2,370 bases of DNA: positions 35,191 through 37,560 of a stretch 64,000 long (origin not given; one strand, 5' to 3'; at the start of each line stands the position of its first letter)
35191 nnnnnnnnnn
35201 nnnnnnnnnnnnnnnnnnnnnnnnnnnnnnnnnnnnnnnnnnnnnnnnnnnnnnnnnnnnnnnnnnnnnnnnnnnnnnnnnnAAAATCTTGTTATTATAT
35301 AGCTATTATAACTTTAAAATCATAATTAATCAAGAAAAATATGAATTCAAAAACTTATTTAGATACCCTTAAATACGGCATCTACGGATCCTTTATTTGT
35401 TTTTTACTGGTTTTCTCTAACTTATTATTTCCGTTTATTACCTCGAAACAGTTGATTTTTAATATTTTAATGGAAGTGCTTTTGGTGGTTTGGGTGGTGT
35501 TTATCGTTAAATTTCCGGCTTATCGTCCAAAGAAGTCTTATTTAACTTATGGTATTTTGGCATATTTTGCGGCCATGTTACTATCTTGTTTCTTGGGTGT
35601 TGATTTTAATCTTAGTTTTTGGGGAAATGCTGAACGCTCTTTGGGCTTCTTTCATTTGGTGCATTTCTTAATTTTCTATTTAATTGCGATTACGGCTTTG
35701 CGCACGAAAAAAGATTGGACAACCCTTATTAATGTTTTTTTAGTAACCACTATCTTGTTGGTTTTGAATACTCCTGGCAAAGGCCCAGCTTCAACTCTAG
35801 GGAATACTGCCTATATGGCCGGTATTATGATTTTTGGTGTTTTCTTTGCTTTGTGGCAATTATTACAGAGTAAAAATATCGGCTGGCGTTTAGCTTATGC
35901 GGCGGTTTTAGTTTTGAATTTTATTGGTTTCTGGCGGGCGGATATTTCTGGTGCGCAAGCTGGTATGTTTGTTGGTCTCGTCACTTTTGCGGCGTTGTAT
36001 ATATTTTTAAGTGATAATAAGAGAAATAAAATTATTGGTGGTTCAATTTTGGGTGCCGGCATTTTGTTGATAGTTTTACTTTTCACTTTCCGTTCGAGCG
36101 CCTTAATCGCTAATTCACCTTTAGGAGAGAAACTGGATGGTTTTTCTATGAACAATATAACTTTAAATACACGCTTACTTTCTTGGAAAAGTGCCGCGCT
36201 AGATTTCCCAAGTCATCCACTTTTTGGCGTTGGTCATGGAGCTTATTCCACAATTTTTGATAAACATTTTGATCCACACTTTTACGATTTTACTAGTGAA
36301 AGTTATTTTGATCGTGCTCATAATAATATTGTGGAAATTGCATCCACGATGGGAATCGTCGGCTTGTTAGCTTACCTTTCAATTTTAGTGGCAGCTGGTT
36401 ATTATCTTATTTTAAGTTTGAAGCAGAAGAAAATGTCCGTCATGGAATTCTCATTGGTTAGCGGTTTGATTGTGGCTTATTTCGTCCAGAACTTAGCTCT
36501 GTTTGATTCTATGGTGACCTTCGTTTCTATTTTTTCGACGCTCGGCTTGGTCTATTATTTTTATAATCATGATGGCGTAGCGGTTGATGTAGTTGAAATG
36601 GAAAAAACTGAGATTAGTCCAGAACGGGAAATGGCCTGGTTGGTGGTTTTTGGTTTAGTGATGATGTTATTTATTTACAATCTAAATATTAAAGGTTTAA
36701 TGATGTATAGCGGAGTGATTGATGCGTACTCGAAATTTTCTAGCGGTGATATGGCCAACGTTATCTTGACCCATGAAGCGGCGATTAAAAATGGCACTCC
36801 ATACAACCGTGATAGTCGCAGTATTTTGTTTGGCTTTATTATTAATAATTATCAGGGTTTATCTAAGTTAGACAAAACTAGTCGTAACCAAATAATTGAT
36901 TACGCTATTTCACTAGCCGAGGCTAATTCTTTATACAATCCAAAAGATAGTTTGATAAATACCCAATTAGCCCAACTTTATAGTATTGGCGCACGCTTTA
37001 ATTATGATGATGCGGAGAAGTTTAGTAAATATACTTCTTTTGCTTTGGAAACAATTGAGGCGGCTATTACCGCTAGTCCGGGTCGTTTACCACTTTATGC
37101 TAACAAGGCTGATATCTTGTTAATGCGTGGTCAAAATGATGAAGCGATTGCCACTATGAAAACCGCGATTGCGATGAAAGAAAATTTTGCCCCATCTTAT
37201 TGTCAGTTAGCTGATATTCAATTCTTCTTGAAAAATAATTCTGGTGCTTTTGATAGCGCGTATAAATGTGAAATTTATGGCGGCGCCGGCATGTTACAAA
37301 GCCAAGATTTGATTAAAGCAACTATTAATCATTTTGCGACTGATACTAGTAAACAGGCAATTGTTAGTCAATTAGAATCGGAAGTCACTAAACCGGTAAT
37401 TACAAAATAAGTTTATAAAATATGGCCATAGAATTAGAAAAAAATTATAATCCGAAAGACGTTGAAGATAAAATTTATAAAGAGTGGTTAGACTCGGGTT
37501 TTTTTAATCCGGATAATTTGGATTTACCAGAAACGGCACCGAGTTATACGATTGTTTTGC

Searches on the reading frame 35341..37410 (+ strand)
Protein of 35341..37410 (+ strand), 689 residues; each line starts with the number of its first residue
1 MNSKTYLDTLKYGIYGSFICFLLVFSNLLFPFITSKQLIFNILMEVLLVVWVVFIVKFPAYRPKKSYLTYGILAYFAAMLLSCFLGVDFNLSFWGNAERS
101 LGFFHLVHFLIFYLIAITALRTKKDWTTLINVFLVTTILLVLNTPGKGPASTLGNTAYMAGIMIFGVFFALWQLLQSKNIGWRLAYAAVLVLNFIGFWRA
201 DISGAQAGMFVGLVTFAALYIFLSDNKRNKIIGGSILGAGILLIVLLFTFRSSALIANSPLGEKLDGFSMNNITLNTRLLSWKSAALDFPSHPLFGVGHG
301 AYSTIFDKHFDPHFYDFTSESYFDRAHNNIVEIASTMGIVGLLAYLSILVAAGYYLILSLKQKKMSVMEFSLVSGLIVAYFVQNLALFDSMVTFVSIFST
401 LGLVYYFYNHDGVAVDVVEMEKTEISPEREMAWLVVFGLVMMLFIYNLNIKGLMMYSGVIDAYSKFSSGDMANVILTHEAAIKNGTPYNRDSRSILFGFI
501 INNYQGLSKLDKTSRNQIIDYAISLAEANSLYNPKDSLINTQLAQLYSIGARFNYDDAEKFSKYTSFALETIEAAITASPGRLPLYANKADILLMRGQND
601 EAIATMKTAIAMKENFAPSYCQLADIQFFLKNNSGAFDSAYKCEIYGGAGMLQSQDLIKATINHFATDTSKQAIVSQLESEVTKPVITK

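Call 8: search_protein_families(library=pfam, proteins=[window:35341-37410:+], max_evalue=0.001)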
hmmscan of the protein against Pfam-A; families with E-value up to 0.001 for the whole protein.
window:35341-37410:+ (689 aa): 5 families
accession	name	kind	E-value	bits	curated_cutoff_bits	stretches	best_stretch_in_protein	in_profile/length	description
PF04932.20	Wzy_C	-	1.2e-15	58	31.7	1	204-346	14-149/149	O-Antigen ligase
PF13431.12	TPR_17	-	5.2e-07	29.9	24.4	0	573-604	3-34/34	Tetratricopeptide repeat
PF14559.12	TPR_19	-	0.00044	21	25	0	568-615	10-57/68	Tetratricopeptide repeat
PF13414.12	TPR_11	-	0.00074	19.6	26.8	0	591-627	2-38/42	TPR repeat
PF12569.14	NatA_aux_su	-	0.0009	18.7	33.3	0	555-612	202-255/515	N-terminal acetyltransferase A, auxiliary subunit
